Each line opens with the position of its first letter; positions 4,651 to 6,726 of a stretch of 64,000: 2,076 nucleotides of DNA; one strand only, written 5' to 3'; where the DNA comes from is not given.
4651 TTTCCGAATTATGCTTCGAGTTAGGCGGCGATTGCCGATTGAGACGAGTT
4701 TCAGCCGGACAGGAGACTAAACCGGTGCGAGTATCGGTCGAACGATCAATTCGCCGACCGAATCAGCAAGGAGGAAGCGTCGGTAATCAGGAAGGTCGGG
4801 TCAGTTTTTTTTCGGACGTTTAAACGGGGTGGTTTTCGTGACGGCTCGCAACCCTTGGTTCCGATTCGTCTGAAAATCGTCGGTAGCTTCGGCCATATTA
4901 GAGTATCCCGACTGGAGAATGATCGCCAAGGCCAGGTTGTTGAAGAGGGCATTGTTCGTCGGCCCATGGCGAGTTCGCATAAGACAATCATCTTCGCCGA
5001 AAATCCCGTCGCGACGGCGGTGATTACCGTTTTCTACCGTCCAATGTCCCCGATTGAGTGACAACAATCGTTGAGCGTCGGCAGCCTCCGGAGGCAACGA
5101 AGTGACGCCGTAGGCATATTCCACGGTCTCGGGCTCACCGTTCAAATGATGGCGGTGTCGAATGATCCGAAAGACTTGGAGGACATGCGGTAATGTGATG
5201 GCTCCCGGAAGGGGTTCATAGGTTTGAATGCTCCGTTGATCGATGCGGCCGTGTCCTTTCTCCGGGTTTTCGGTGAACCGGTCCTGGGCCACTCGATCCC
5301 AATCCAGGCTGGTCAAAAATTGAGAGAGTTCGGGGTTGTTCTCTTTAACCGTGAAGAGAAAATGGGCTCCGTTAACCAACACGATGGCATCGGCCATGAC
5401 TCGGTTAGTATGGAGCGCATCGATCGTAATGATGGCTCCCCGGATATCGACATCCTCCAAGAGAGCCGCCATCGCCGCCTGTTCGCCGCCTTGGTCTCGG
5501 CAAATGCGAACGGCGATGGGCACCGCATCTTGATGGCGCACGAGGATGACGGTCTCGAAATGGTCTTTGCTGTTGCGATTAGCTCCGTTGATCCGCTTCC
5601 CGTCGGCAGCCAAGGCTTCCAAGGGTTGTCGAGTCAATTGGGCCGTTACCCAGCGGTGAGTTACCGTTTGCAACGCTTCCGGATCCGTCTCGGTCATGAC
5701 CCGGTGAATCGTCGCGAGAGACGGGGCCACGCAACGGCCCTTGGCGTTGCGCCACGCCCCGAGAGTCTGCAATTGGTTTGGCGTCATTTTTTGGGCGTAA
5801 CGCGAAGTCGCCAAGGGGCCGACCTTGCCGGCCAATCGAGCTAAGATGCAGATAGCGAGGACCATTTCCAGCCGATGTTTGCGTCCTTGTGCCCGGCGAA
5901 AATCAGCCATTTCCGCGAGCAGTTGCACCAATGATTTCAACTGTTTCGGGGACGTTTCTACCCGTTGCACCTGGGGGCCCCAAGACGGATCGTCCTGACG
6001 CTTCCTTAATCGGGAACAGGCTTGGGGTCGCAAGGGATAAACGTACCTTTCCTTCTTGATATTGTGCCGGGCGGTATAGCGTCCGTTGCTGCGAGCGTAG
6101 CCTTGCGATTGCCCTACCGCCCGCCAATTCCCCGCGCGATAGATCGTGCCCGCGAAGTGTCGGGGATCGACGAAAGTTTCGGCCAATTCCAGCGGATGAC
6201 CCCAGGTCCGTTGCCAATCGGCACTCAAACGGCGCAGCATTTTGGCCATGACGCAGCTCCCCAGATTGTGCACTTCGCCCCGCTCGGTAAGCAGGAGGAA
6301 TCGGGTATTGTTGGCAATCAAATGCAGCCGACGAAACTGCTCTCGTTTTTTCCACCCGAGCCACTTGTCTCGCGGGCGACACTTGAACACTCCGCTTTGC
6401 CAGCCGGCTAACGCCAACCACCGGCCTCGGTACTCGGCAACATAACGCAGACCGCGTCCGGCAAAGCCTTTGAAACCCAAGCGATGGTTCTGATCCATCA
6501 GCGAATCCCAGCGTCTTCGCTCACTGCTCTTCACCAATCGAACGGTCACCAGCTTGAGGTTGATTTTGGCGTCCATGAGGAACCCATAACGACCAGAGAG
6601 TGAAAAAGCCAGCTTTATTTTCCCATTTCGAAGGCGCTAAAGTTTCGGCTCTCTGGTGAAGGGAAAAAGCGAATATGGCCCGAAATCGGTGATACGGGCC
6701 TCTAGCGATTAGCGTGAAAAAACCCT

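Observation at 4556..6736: ISAs1-type transposase fused to an N-terminal DUF4338-like domain, in two intact and recently active copies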

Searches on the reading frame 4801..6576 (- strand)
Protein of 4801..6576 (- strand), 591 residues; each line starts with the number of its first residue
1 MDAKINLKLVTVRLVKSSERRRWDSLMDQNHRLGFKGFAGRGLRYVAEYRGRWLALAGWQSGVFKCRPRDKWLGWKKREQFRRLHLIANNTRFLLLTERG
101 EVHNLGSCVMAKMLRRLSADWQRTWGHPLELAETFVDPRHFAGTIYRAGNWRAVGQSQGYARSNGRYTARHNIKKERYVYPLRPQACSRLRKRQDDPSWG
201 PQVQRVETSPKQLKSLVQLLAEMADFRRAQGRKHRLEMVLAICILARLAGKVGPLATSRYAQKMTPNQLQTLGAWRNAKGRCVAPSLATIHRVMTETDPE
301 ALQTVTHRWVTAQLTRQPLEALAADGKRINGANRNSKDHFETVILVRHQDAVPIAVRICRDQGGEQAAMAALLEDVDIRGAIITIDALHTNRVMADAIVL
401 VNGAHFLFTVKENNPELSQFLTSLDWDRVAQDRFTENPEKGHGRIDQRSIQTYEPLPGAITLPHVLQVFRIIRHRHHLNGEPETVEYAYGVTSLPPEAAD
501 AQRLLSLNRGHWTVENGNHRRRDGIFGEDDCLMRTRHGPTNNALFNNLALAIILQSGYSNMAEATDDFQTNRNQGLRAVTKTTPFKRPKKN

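Call 3: search_protein_families(library=pfam, proteins=[window:4801-6576:-], max_evalue=0.1)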
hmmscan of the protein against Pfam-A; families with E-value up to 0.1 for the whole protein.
window:4801-6576:- (591 aa): 4 families
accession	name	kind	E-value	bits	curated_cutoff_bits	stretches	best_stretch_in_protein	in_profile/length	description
PF14236.12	DruA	-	1.6e-21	77.2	27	1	4-185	47-246/297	Druantia protein DruA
PF13808.11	DDE_Tnp_1_assoc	-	1.6e-14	54.2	32.3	1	218-310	2-88/88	DDE_Tnp_1-associated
PF01609.27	DDE_Tnp_1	-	1.4e-09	38.5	23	1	319-550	20-198/200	Transposase DDE domain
PF25680.1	Mom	-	0.00098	19.3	27.1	0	103-157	82-132/202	Mom protein family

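Call 4: search_protein_families(library=ncbifam, proteins=[window:4801-6576:-], max_evalue=0.1)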
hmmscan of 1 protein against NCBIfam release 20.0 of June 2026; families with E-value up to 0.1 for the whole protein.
window:4801-6576:- (591 aa): 1 family
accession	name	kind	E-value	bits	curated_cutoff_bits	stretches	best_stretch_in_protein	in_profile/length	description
NF033564.0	transpos_ISAs1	equivalog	7.4e-45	153.5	70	1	240-553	2-314/314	ISAs1 family transposase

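Call 13: find_homologous_proteins(query=window:4801-6576:-, max_evalue=0.00001)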
Query window:4801-6576:- (591 aa): 1501 proteins with E <= 0.00001 among 8000 candidates; the best 120 are listed.
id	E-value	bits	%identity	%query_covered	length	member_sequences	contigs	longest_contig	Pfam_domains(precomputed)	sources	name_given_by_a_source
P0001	0.0e+0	1340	98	100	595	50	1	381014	PF01609.28,PF13808.12,PF14236.13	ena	-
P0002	0.0e+0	1229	92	99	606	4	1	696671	PF01609.28,PF13808.12,PF14236.13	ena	-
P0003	6.3e-266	902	66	100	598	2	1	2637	PF01609.28,PF13808.12,PF14236.13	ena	-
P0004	6.3e-220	750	95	59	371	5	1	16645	PF13808.12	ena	-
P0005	1.7e-211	722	58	98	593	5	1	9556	PF01609.28,PF13808.12,PF14236.13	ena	-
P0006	5.4e-210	717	58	97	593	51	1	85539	PF01609.28,PF13808.12,PF14236.13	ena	-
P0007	1.1e-209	716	58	97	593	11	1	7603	PF01609.28,PF13808.12,PF14236.13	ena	-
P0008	6.6e-209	713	58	97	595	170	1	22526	PF01609.28,PF13808.12,PF14236.13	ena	-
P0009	9.4e-208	710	56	97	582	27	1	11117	PF01609.28,PF13808.12,PF14236.13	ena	-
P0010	5.3e-207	707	55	98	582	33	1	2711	PF01609.28,PF13808.12,PF14236.13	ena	-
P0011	6.9e-207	707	57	97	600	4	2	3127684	PF01609.28,PF13808.12,PF14236.13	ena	-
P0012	1.4e-206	706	56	98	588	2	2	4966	PF01609.28,PF13808.12,PF14236.13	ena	-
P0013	3.0e-205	701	57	97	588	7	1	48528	PF01609.28,PF13808.12,PF14236.13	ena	-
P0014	1.5e-203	696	56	98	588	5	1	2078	PF01609.28,PF13808.12,PF14236.13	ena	-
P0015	3.1e-203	695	57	98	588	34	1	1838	PF01609.28,PF13808.12,PF14236.13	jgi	jgi:predicted transposase YbfD/YdcC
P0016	2.6e-199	682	56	98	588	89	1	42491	PF01609.28,PF13808.12,PF14236.13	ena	-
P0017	7.8e-199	680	56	97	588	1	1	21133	PF01609.28,PF13808.12,PF14236.13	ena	-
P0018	8.4e-198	677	53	98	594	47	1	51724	PF01609.28,PF13808.12,PF14236.13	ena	-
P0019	2.1e-193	662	53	97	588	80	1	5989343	PF01609.28,PF13808.12,PF14236.13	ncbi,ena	-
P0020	8.7e-190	650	53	98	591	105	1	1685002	PF01609.28,PF13808.12,PF14236.13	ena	-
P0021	2.4e-184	632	50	97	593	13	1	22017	PF01609.28,PF13808.12,PF14236.13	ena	-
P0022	5.0e-183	628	52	96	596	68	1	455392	PF01609.28,PF13808.12,PF14236.13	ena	-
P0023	6.6e-183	628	52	96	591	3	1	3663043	PF01609.28,PF13808.12,PF14236.13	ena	-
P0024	1.6e-182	626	52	98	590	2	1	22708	PF01609.28,PF13808.12,PF14236.13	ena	-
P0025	2.1e-182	626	52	96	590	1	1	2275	PF01609.28,PF13808.12,PF14236.13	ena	-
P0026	7.5e-182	624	59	86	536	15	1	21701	PF01609.28,PF13808.12,PF14236.13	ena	-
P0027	9.7e-182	624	58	86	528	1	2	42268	PF01609.28,PF13808.12,PF14236.13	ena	-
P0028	5.9e-181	621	52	96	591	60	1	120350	PF01609.28,PF13808.12,PF14236.13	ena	-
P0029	7.0e-181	621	52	97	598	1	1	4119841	PF01609.28,PF13808.12,PF14236.13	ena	-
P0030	2.0e-180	619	50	97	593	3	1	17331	PF01609.28,PF13808.12,PF14236.13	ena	-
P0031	2.1e-180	619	51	96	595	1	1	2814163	PF01609.28,PF13808.12,PF14236.13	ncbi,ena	-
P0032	2.6e-180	619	51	96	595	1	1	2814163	PF01609.28,PF13808.12,PF14236.13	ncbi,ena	-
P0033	7.7e-180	617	51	97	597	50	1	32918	PF01609.28,PF13808.12,PF14236.13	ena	-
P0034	1.0e-179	617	51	98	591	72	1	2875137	PF13808.12,PF14236.13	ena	-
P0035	3.2e-179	615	50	96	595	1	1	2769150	PF01609.28,PF13808.12,PF14236.13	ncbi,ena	-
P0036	3.5e-179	615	51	97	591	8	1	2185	PF01609.28,PF13808.12,PF14236.13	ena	-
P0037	4.0e-179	615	50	98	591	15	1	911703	PF01609.28,PF13808.12,PF14236.13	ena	-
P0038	9.2e-179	614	51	96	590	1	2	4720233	PF13808.12,PF14236.13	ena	-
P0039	1.1e-178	614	53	90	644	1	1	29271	PF01609.28,PF13808.12,PF14236.13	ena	-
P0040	1.5e-178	613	51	96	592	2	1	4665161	PF01609.28,PF13808.12,PF14236.13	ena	-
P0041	3.4e-178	612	51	98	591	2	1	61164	PF01609.28,PF13808.12,PF14236.13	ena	-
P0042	6.7e-178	611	51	95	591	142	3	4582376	PF01609.28,PF13808.12,PF14236.13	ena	-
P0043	9.8e-178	611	51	98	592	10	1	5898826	PF01609.28,PF13808.12,PF14236.13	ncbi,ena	-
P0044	1.2e-177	610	50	98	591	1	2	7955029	PF01609.28,PF13808.12,PF14236.13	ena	-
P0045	1.4e-177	610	50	97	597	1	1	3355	PF01609.28,PF13808.12,PF14236.13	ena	-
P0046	1.4e-177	610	51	96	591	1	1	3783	PF01609.28,PF13808.12,PF14236.13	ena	-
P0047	1.5e-177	610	51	96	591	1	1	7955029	PF01609.28,PF13808.12,PF14236.13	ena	-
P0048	1.6e-177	610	51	96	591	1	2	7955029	PF01609.28,PF13808.12,PF14236.13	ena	-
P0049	2.0e-177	610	51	96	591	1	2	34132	PF01609.28,PF13808.12,PF14236.13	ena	-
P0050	3.0e-177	609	50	98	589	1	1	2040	PF01609.28,PF13808.12,PF14236.13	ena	-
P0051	6.5e-177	608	50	98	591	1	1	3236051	PF01609.28,PF13808.12,PF14236.13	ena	-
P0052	6.7e-177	608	50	98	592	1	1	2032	PF01609.28,PF13808.12,PF14236.13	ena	-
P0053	1.3e-176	607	51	97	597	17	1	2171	PF01609.28,PF13808.12,PF14236.13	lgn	-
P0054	1.4e-176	607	50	98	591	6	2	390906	PF01609.28,PF13808.12,PF14236.13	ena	-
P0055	1.4e-176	607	51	96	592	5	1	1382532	PF01609.28,PF13808.12,PF14236.13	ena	-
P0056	1.7e-176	606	50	98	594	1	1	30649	PF01609.28,PF13808.12,PF14236.13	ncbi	-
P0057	1.9e-176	606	51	95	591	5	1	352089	PF01609.28,PF13808.12,PF14236.13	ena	-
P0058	2.0e-176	606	50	97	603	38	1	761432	PF01609.28,PF13808.12,PF14236.13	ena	-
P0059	2.3e-176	606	50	98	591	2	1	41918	PF01609.28,PF13808.12,PF14236.13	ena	-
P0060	2.7e-176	606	51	96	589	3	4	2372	PF01609.28,PF13808.12,PF14236.13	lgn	-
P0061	3.0e-176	606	51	98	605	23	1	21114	PF01609.28,PF13808.12,PF14236.13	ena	-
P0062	4.0e-176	605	50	98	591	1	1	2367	PF13808.12,PF14236.13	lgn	-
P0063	4.0e-176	605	51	96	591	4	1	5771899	PF13808.12,PF14236.13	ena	-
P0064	6.0e-176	605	51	96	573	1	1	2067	PF01609.28,PF13808.12,PF14236.13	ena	-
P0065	7.2e-176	604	51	97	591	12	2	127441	PF01609.28,PF13808.12,PF14236.13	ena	-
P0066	8.5e-176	604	50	98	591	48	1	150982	PF01609.28,PF13808.12,PF14236.13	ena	-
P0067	8.7e-176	604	51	97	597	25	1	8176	PF01609.28,PF13808.12,PF14236.13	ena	-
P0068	9.3e-176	604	50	98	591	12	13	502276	PF01609.28,PF13808.12,PF14236.13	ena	-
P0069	1.3e-175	604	51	96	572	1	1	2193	PF13808.12,PF14236.13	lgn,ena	-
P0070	1.8e-175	603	49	96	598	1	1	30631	PF01609.28,PF13808.12,PF14236.13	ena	-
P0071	2.3e-175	603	51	96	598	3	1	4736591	PF01609.28,PF13808.12,PF14236.13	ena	-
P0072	3.7e-175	602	50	98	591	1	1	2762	PF01609.28,PF13808.12,PF14236.13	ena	-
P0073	6.6e-175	601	51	97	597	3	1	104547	PF01609.28,PF13808.12,PF14236.13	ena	-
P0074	7.4e-175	601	50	97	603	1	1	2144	PF01609.28,PF13808.12,PF14236.13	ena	-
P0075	7.5e-175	601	50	98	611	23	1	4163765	PF13808.12,PF14236.13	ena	-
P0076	1.1e-174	600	50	94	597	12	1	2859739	PF13808.12,PF14236.13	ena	-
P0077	1.3e-174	600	49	98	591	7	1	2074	PF01609.28,PF13808.12,PF14236.13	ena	-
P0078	1.5e-174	600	51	95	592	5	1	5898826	PF01609.28,PF13808.12,PF14236.13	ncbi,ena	-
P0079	1.7e-174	600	51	97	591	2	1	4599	PF01609.28,PF13808.12,PF14236.13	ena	-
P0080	2.2e-174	599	50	97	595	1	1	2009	PF01609.28,PF13808.12,PF14236.13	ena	-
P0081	2.2e-174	599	51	96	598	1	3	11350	PF01609.28,PF13808.12,PF14236.13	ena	-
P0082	3.4e-174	599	50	96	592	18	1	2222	PF01609.28,PF13808.12,PF14236.13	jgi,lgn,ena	-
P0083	4.3e-174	598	50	97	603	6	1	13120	PF01609.28,PF13808.12,PF14236.13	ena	-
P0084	4.5e-174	598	50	96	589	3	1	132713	PF01609.28,PF13808.12,PF14236.13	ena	-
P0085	4.6e-174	598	50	95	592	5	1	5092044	PF01609.28,PF13808.12,PF14236.13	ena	-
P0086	5.9e-174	598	50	98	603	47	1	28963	PF13808.12,PF14236.13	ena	-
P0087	1.1e-173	597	50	96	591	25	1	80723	PF01609.28,PF13808.12,PF14236.13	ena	-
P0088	1.1e-173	597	50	97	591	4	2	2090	PF01609.28,PF13808.12,PF14236.13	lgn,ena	-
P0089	1.2e-173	597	49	98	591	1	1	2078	PF01609.28,PF13808.12,PF14236.13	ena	-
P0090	1.3e-173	597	50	98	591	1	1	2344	PF01609.28,PF13808.12,PF14236.13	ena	-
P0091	1.6e-173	597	49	96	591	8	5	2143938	PF01609.28,PF13808.12,PF14236.13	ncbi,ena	-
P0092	2.0e-173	596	50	98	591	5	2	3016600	PF01609.28,PF13808.12,PF14236.13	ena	-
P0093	3.7e-173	595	50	96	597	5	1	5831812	PF01609.28,PF13808.12,PF14236.13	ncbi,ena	-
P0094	4.7e-173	595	49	98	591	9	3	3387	PF01609.28,PF13808.12,PF14236.13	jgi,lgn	jgi:predicted transposase YbfD/YdcC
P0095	6.8e-173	595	50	98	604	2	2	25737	PF01609.28,PF13808.12,PF14236.13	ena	-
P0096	1.3e-172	594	50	96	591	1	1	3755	PF01609.28,PF13808.12,PF14236.13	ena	-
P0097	2.1e-172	593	51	97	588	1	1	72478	PF01609.28,PF13808.12,PF14236.13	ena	-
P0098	2.6e-172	593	49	95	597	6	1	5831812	PF13808.12,PF14236.13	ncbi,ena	-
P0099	3.6e-172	592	49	97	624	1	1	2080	PF13808.12,PF14236.13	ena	-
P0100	3.7e-172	592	49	98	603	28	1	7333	PF13808.12,PF14236.13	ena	-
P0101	9.6e-172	591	50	97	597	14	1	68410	PF01609.28,PF13808.12,PF14236.13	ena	-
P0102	1.0e-171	591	49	97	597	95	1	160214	PF01609.28,PF13808.12,PF14236.13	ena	-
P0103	2.0e-171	590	48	97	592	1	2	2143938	PF01609.28,PF13808.12,PF14236.13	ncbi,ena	-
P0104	2.8e-171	589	49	97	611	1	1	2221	PF01609.28,PF13808.12,PF14236.13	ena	-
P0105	2.8e-171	589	49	96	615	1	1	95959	PF13808.12,PF14236.13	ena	-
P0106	4.6e-171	588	49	96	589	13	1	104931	PF01609.28,PF13808.12,PF14236.13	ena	-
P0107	5.1e-171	588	48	97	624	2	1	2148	PF13808.12,PF14236.13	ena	-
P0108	5.8e-171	588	50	98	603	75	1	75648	PF13808.12,PF14236.13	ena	-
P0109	6.2e-171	588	50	98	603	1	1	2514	PF13808.12,PF14236.13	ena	-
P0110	8.2e-171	588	47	97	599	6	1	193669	PF01609.28,PF13808.12,PF14236.13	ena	-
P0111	8.4e-171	588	49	97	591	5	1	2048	PF01609.28,PF13808.12,PF14236.13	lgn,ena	-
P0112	1.3e-170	587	50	96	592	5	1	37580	PF01609.28,PF13808.12,PF14236.13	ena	-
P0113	4.5e-170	585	51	94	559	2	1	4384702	PF01609.28,PF13808.12,PF14236.13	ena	-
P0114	5.1e-170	585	48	97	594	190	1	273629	PF01609.28,PF13808.12,PF14236.13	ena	-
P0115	5.5e-170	585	48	96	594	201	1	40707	PF01609.28,PF13808.12,PF14236.13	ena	-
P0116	5.6e-170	585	48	97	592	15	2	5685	PF01609.28,PF13808.12,PF14236.13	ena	-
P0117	5.8e-170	585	48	97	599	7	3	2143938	PF01609.28,PF13808.12,PF14236.13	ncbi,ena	-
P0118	5.9e-170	585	51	97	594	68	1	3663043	PF01609.28,PF13808.12,PF14236.13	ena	-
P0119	1.2e-169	584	50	96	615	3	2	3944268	PF13808.12,PF14236.13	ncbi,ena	-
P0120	2.2e-169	583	49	95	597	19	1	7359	PF01609.28,PF13808.12,PF14236.13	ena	-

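Call 21: search_protein_families(library=padloc, proteins=[window:4801-6576:-], max_evalue=0.01)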
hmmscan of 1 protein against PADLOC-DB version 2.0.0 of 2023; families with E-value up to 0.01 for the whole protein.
window:4801-6576:- (591 aa): 0 families

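Call 22: search_dna_similar(query=window:4801-6576:-, collection=plasmids, mode=protein, max_rows=25)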
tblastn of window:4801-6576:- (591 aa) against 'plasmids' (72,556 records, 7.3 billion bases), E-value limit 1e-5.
Records with a match: 743; places in all: 1050; records where one place covers at least 80% of the query: 2.
Best place of each record, by identity: <60% 743.
By first word of the organism name: Klebsiella 340; Streptomyces 72; Escherichia 39; Citrobacter 31; Aeromonas 18; Enterobacter 16; Pseudomonas 15; Vibrio 15; Nostoc 15; Azospirillum 10; and 73 more.
By predicted mobility (MOB-suite, as given by PLSDB): conjugative 427; non-mobilizable 218; mobilizable 98.
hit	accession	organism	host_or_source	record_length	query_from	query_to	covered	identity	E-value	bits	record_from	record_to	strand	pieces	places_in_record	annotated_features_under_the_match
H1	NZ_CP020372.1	Candidatus Thiodictyon syntrophicum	meromictic lake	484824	7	579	95%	40.4%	2e-96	380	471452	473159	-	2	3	ISAs1 family transposase | hypothetical protein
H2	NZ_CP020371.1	Candidatus Thiodictyon syntrophicum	meromictic lake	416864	7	579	95%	40.4%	2e-96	380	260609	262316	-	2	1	ISAs1 family transposase | hypothetical protein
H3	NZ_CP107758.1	Streptomyces sp. NBC_00597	-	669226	215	588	63%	34.7%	7e-33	142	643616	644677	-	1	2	ISAs1 family transposase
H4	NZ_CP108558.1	Streptomyces sp. NBC_01205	-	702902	215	588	63%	34.7%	7e-33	142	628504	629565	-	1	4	ISAs1 family transposase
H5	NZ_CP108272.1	Streptomyces sp. NBC_00045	-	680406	215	588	63%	34.7%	1e-32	141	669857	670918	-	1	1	ISAs1 family transposase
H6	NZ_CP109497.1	Streptomyces sp. NBC_01431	-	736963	213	588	64%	34.0%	4e-34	146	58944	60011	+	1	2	ISAs1 family transposase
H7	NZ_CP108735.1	Streptomyces sp. NBC_00984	-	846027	215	588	63%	32.8%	3e-30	134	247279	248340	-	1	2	ISAs1 family transposase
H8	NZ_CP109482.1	Streptomyces sp. NBC_01450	-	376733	215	588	63%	32.3%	2e-32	141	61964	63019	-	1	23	ISAs1 family transposase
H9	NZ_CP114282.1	Streptomyces aurantiacus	cell culture,Gobi habitat soil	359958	234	588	60%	33.9%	5e-24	138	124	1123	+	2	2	ISAs1 family transposase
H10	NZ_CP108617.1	Streptomyces avidinii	-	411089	209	562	60%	33.2%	1e-27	126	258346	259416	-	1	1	ISAs1 family transposase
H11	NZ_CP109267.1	Streptomyces sp. NBC_01643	-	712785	194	539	59%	33.9%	3e-34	147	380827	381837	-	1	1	ISAs1 family transposase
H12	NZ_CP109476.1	Streptomyces sp. NBC_01455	-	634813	234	588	60%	33.0%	5e-30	133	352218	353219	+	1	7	ISAs1 family transposase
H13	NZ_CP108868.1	Streptomyces sp. NBC_00829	-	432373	211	588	64%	30.9%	8e-31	136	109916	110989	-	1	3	ISAs1 family transposase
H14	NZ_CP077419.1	Rhodococcus qingshengii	pure culture,oil-contaminated water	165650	212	587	64%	31.0%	5e-32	139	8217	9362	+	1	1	ISAs1 family transposase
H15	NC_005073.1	Rhodococcus erythropolis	-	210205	212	587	64%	31.0%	5e-32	139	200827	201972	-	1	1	ISAs1 family transposase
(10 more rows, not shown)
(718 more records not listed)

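Call 24: get_annotated_region(hit=H1, flank=2500)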
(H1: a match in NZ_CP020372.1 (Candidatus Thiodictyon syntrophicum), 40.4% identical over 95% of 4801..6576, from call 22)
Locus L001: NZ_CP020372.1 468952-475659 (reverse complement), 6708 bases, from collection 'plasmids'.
description: Candidatus Thiodictyon syntrophicum strain Cad16T plasmid pTs485, complete sequence
organism: Candidatus Thiodictyon syntrophicum (NCBI taxid 1166950)
taxonomy: Bacteria; Pseudomonadota; Gammaproteobacteria; Chromatiales; Chromatiaceae; Thiodictyon; Candidatus Thiodictyon syntrophicum
host: -; source: meromictic lake; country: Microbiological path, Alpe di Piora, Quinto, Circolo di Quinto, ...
typing (MOB-suite, as given by PLSDB): non-mobilizable
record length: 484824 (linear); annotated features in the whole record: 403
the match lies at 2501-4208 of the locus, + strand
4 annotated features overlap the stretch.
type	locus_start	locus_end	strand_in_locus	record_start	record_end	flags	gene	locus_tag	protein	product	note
CDS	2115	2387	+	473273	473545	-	-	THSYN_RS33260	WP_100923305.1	hypothetical protein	-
CDS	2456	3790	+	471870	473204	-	-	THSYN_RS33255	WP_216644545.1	ISAs1 family transposase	-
CDS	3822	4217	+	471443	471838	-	-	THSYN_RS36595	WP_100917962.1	hypothetical protein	-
CDS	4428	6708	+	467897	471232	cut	-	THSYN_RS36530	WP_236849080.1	DNA methyltransferase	-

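Call 57: find_encoding_contigs(protein=window:4801-6576:-, flank=3000, max_places=10)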
Protein window:4801-6576:- (591 aa): no gene with exactly this product is on record in the collection.

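Call 58: find_encoding_contigs(protein=P0001, flank=3000, max_places=10)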
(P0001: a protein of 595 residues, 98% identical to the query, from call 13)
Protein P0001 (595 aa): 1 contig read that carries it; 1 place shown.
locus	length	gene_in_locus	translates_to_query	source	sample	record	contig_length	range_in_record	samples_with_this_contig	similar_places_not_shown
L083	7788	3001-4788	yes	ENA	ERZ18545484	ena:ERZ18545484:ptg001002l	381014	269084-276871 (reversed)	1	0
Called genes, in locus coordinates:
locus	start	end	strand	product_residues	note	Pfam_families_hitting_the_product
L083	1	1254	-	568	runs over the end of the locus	-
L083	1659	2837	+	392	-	-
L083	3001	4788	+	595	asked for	PF14236:DruA, PF13808:DDE_Tnp_1_assoc, PF01609:DDE_Tnp_1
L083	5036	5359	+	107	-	-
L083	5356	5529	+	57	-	-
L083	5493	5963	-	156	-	-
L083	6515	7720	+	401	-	PF07592:DDE_Tnp_ISAZ013, PF13592:HTH_33 (faint)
